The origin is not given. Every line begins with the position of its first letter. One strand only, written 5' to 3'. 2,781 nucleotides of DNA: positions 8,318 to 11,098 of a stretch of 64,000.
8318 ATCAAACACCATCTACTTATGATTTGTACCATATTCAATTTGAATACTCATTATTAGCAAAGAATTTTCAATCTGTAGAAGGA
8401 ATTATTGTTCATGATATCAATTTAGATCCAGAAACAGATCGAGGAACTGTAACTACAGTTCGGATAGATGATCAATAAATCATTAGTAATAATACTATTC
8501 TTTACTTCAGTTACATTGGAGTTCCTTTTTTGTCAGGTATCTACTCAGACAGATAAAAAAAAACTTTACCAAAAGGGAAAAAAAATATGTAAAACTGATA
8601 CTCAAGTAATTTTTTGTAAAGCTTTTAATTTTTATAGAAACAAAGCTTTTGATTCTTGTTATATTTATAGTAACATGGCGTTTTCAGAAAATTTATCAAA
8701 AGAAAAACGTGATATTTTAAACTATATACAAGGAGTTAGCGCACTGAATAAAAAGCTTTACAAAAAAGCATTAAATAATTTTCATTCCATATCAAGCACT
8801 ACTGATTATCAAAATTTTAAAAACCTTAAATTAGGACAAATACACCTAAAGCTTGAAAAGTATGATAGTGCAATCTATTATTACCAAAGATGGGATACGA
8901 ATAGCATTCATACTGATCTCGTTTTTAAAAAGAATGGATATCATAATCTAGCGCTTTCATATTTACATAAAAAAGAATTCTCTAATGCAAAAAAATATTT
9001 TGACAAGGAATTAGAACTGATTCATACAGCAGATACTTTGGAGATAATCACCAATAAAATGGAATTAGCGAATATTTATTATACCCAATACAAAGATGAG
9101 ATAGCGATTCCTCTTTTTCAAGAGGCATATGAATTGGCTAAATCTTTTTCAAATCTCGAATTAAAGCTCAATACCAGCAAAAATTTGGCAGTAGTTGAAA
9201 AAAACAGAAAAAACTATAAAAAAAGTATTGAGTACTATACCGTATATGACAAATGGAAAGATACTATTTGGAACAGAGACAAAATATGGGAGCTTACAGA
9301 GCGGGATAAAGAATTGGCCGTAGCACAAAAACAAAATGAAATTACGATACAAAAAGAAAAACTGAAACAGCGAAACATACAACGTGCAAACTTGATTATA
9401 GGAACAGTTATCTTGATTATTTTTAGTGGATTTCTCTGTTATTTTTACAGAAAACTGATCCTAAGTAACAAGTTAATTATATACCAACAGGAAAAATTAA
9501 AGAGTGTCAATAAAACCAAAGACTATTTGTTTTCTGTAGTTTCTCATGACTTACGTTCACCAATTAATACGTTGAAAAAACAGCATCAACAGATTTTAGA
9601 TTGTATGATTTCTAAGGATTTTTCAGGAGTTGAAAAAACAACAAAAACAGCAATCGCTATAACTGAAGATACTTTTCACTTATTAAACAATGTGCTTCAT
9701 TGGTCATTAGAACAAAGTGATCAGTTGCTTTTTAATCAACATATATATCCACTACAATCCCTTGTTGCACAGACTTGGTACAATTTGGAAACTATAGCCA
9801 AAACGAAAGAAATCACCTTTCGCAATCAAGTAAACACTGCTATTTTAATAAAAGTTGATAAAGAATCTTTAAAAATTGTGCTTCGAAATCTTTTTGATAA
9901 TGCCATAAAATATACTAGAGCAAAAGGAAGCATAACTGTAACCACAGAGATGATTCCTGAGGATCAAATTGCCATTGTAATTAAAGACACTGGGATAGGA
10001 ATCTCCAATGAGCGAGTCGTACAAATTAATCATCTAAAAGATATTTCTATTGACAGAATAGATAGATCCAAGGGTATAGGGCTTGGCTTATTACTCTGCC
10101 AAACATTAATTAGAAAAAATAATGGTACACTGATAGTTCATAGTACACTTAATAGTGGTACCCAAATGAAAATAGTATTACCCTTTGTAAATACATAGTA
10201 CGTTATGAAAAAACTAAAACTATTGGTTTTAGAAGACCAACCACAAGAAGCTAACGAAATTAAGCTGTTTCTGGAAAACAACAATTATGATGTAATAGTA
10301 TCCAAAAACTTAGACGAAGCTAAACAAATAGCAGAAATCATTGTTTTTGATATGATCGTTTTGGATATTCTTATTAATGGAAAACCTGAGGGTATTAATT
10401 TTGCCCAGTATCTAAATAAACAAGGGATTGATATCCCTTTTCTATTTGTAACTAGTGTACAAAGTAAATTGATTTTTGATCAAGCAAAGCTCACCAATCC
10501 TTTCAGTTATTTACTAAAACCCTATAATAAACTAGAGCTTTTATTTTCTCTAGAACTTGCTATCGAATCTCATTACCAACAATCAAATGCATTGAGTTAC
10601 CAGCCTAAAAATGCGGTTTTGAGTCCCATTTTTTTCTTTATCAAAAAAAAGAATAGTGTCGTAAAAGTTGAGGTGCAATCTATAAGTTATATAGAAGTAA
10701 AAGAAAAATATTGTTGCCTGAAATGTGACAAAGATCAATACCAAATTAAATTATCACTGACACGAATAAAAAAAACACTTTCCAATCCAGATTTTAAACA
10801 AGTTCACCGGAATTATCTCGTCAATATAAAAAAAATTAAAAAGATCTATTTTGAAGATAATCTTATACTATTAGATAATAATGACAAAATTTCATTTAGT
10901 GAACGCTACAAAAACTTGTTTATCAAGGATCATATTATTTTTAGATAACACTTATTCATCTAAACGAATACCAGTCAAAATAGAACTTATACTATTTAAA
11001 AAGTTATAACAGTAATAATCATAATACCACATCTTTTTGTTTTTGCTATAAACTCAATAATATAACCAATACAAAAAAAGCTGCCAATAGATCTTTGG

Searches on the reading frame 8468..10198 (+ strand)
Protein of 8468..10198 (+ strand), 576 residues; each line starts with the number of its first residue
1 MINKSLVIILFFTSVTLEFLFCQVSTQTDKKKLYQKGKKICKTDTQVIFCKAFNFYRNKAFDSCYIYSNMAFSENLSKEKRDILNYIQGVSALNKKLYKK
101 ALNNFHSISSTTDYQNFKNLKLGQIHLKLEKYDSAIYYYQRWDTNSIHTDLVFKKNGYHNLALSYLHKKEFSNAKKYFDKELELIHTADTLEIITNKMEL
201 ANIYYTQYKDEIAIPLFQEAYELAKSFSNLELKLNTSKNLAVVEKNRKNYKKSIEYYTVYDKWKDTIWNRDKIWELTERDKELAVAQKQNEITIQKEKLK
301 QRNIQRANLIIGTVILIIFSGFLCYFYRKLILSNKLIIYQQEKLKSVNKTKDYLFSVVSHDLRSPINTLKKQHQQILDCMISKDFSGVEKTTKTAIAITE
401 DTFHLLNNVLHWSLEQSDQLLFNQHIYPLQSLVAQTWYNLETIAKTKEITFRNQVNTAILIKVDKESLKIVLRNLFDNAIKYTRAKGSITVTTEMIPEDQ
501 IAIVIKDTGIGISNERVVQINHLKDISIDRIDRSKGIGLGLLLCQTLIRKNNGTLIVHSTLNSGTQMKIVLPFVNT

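Call 55: search_protein_families(library=pfam, proteins=[window:8468-10198:+], max_evalue=0.00001)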
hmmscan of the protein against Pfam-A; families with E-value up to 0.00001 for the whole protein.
window:8468-10198:+ (576 aa): 5 families
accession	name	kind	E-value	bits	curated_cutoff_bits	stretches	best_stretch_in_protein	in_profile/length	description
PF02518.31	HATPase_c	-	3.9e-18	66.4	26.4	1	464-573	2-109/111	Histidine kinase-, DNA gyrase B-, and HSP90-like ATPase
PF07719.23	TPR_2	-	3.3e-10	39.7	27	0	157-184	3-30/34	Tetratricopeptide repeat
PF13424.12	TPR_12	-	3.5e-10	40.4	30.1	0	158-226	6-77/77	Tetratricopeptide repeat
PF00515.34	TPR_1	-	1.6e-06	28.1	27.8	0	122-141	7-26/34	Tetratricopeptide repeat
PF13374.12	TPR_10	-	7.4e-06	26.3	27.5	0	199-225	7-33/42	Tetratricopeptide repeat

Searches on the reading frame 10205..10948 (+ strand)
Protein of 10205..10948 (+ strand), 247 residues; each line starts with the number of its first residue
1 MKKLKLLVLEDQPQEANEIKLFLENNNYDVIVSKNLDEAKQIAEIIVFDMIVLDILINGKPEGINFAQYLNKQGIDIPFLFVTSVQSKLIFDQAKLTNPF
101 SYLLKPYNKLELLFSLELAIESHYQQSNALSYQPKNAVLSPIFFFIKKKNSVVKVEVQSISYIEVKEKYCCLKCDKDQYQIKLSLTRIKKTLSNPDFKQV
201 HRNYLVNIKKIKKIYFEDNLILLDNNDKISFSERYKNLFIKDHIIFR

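Call 55: search_protein_families(library=pfam, proteins=[window:10205-10948:+], max_evalue=0.00001)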
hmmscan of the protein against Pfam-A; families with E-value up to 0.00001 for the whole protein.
window:10205-10948:+ (247 aa): 2 families
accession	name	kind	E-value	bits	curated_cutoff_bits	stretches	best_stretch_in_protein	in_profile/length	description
PF04397.21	LytTR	-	2.4e-19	69.8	22.6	1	151-239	2-93/98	LytTr DNA-binding domain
PF00072.30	Response_reg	-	1.4e-10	41.8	30.2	1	7-113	2-107/111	Response regulator receiver domain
